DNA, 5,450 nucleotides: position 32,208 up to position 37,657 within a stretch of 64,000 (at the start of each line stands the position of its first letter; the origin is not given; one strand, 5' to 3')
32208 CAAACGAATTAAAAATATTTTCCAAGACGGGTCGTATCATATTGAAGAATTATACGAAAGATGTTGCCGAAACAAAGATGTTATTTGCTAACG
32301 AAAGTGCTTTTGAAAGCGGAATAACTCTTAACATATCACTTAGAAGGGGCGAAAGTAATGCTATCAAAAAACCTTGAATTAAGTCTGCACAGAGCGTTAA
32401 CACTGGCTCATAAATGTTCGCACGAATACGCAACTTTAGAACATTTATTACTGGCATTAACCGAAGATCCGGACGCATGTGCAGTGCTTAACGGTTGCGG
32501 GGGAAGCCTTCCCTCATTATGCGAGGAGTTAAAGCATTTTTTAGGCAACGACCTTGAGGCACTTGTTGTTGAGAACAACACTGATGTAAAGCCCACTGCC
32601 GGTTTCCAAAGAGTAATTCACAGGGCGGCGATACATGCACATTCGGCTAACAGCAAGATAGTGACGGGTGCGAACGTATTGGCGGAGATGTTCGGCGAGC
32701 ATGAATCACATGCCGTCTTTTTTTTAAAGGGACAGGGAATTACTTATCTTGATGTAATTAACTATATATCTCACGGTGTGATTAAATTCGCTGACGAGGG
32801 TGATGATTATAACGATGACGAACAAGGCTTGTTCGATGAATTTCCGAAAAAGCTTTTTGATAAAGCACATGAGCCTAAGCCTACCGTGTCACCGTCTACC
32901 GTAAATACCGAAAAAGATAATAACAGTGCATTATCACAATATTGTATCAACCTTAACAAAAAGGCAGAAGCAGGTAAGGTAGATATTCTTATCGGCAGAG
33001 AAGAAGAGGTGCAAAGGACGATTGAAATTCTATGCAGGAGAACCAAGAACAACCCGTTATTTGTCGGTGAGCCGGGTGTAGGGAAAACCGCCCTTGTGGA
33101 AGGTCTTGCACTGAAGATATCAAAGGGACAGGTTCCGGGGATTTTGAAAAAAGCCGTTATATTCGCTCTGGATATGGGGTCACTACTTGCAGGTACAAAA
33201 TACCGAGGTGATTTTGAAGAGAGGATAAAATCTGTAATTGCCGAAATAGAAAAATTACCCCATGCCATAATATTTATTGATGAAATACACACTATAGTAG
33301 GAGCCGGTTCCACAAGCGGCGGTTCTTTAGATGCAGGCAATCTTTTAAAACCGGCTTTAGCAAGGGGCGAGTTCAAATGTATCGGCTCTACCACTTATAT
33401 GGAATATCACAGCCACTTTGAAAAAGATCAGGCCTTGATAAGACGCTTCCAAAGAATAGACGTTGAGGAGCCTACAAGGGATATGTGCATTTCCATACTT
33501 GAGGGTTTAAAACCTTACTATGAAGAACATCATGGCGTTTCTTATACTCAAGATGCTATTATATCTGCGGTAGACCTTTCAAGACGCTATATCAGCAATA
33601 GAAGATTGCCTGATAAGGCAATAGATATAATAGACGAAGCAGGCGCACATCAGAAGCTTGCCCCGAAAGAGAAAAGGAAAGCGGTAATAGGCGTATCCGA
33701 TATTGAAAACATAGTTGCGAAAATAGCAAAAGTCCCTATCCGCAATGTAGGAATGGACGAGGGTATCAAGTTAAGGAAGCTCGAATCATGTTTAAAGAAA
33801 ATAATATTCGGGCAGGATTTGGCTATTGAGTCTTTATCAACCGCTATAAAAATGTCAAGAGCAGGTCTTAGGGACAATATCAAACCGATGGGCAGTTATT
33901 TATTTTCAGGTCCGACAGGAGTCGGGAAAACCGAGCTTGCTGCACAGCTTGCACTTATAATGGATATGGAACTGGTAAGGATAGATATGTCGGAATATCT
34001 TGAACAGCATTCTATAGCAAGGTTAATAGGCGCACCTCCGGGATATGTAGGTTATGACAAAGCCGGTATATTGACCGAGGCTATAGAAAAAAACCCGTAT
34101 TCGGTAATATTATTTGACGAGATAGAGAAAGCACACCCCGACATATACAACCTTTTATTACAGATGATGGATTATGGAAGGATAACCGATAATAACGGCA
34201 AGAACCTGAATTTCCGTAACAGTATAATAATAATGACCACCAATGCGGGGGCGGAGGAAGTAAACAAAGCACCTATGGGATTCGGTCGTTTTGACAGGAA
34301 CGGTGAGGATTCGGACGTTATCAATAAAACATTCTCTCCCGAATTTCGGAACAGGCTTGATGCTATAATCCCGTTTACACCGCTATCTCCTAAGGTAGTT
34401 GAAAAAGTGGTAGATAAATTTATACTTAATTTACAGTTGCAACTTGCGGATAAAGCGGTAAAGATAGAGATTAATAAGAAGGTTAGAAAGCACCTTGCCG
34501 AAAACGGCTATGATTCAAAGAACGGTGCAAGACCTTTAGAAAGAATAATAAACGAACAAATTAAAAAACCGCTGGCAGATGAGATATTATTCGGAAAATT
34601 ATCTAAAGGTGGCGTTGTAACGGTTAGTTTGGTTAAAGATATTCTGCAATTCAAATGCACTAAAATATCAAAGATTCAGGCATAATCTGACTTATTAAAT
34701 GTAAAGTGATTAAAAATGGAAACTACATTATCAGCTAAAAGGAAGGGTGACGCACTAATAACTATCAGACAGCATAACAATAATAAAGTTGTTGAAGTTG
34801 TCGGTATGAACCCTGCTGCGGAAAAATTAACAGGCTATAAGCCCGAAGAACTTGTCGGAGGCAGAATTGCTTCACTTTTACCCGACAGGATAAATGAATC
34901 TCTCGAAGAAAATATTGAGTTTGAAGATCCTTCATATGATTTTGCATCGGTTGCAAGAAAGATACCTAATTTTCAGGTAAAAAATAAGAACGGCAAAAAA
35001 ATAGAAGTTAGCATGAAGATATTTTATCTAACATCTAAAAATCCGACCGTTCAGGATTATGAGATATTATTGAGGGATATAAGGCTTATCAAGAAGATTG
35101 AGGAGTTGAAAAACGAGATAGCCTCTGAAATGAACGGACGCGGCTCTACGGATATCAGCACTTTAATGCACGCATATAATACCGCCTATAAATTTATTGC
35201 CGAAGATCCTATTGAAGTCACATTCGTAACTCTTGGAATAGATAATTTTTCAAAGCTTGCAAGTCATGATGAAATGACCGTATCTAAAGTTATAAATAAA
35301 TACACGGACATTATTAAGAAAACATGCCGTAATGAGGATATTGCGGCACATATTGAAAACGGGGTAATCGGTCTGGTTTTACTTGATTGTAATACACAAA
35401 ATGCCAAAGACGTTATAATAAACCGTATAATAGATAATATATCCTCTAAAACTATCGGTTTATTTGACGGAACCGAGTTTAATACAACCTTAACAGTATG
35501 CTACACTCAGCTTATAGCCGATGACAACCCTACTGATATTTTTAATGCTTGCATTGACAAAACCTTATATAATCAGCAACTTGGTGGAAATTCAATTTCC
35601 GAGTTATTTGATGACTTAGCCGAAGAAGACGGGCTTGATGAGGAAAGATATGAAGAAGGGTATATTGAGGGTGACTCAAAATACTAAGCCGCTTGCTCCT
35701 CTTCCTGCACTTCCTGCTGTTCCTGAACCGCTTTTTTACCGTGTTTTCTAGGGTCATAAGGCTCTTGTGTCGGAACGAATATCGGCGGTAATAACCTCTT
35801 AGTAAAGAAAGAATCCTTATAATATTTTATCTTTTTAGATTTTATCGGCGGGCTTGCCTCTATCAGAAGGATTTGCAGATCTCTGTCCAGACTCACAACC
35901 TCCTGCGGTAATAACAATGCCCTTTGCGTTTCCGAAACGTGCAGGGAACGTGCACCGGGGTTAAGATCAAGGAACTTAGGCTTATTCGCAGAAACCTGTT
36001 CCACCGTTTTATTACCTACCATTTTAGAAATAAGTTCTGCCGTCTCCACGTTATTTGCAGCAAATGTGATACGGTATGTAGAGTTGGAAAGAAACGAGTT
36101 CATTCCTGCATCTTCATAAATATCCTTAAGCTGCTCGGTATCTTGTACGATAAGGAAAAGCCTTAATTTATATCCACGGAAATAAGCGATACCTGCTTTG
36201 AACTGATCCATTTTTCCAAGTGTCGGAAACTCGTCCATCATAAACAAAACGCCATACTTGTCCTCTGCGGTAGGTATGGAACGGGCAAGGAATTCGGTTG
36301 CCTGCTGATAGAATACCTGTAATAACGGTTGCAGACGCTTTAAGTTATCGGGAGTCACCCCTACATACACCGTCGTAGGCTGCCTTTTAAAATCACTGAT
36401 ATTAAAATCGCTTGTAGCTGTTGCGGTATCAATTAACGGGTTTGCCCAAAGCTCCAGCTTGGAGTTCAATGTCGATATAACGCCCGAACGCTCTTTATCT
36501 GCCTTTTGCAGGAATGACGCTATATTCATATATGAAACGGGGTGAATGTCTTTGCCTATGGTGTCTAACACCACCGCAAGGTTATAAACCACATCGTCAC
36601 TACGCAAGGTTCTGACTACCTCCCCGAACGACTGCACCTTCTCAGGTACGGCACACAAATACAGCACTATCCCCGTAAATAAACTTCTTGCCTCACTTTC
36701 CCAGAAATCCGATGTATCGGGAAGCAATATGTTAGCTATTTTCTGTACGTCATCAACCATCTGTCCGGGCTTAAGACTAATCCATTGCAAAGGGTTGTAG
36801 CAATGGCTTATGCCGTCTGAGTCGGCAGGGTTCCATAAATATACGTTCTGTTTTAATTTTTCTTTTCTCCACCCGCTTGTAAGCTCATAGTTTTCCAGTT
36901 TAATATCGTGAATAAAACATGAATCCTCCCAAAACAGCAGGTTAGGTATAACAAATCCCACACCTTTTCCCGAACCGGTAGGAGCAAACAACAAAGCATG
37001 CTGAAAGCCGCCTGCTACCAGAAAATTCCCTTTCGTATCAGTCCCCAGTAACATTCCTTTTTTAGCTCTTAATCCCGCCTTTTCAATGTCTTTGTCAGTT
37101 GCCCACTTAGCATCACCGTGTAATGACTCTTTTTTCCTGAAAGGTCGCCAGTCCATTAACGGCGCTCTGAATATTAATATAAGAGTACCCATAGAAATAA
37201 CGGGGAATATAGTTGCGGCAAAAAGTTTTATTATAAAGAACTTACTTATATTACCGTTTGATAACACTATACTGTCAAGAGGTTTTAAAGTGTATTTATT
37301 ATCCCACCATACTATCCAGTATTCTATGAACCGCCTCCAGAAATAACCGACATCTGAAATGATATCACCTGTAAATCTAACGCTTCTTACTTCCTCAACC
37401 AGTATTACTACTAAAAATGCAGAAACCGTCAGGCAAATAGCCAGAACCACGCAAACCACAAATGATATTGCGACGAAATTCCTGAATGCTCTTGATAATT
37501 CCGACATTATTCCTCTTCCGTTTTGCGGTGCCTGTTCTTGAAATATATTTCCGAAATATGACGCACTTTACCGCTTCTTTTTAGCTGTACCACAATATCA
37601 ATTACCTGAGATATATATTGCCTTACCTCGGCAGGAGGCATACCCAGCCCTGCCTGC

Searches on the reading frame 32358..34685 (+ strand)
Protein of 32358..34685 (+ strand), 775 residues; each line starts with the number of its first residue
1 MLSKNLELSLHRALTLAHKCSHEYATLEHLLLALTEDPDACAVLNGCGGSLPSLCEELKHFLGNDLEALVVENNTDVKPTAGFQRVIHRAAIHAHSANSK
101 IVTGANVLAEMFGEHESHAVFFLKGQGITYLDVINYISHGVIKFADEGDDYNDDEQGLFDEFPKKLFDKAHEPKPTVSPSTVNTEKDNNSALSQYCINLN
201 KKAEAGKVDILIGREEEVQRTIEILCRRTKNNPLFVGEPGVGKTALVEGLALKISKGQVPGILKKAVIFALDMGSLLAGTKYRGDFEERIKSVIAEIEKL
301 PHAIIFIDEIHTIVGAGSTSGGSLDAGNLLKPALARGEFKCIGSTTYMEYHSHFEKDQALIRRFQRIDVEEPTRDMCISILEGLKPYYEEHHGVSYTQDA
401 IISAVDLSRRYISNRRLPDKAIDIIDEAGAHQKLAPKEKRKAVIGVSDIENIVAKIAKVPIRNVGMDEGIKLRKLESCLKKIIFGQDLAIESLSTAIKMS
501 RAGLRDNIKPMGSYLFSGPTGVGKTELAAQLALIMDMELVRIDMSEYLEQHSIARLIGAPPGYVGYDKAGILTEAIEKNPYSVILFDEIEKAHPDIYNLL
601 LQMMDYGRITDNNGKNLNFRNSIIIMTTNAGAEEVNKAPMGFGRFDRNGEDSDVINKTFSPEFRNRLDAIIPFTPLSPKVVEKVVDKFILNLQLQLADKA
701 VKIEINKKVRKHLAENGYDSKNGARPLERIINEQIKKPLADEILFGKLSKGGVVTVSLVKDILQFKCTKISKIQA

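Call 18: search_protein_families(library=pfam, proteins=[window:32358-34685:+], max_evalue=0.00001)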
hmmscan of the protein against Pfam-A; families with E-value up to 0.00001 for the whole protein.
window:32358-34685:+ (775 aa): 13 families
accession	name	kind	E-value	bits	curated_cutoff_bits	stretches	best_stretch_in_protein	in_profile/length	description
PF07724.20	AAA_2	-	4.5e-61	206.1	27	1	509-670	1-166/166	AAA domain (Cdc48 subfamily)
PF00004.35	AAA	-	1.4e-28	100.4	21.2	2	234-366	2-125/131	ATPase family associated with various cellular activities (AAA)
PF17871.7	AAA_lid_9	-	4.1e-27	94.6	22.8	1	375-456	3-81/104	AAA lid domain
PF10431.15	ClpB_D2-small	-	1.7e-23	82.9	21.9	1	676-756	1-81/81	C-terminal, D2-small domain, of ClpB protein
PF07728.20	AAA_5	-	2.1e-15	57.4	22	1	515-637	3-130/139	AAA domain (dynein-related subfamily)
PF02861.25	Clp_N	-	6.1e-09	36.4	20.7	1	13-63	1-53/53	Clp amino terminal domain, pathogenicity island component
PF13401.12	AAA_22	-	1.2e-08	35.7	27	0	512-612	6-111/130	AAA domain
PF13191.12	AAA_16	-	4.3e-08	34.3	32.6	0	211-255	2-49/167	AAA ATPase domain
PF00158.32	Sigma54_activat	-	5.2e-07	29.9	20.2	0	511-633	22-146/168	Sigma-54 interaction domain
PF07726.17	AAA_3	-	1.4e-06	28.7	27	0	515-639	3-120/131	ATPase family associated with various cellular activities (AAA)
PF20720.3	nSTAND3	-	4.7e-06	26.8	27.2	0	228-256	15-43/155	Novel STAND NTPase 3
PF05729.18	NACHT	-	5.1e-06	26.9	26.7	0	235-275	5-44/167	NACHT domain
PF12775.13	AAA_7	-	9.6e-06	25.7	25.8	0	227-257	30-60/181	P-loop containing dynein motor region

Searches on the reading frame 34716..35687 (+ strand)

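Call 18: search_protein_families(library=pfam, proteins=[window:34716-35687:+], max_evalue=0.00001)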
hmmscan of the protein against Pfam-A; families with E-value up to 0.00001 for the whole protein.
window:34716-35687:+ (323 aa): 1 family
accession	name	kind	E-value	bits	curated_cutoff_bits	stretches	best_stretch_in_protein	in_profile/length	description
PF13426.13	PAS_9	-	5.3e-08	33.5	27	1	27-122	12-101/103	PAS domain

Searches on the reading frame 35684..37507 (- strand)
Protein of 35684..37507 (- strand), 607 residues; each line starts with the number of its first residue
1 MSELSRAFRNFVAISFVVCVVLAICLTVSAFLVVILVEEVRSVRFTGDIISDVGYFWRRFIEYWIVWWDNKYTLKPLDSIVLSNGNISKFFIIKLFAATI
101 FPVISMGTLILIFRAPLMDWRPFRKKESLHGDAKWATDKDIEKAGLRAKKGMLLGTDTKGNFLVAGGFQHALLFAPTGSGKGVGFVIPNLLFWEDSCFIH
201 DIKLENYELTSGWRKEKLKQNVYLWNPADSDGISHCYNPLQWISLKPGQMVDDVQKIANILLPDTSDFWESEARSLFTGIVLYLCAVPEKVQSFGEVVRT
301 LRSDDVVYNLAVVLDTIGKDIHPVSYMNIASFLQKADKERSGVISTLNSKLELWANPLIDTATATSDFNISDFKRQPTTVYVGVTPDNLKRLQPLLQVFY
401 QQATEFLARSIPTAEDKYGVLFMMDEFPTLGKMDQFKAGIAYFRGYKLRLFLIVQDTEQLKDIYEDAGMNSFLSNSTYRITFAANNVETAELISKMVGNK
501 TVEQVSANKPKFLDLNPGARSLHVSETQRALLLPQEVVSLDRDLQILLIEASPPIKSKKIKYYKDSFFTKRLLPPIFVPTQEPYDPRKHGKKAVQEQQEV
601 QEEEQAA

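Call 18: search_protein_families(library=pfam, proteins=[window:35684-37507:-], max_evalue=0.00001)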
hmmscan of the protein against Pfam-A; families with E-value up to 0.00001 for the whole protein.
window:35684-37507:- (607 aa): 3 families
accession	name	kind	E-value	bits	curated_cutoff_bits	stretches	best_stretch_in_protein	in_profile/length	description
PF02534.20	T4SS-DNA_transf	-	4.3e-149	497.8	20.1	1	134-580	1-463/468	Type IV secretory system Conjugative DNA transfer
PF12696.13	TraG-D_C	-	6.7e-26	91.1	22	1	420-541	2-125/126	TraM recognition site of TraD and TraG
PF10412.15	TrwB_AAD_bind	-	7.7e-25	88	20.5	1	240-552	76-378/387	Type IV secretion-system coupling protein DNA-binding domain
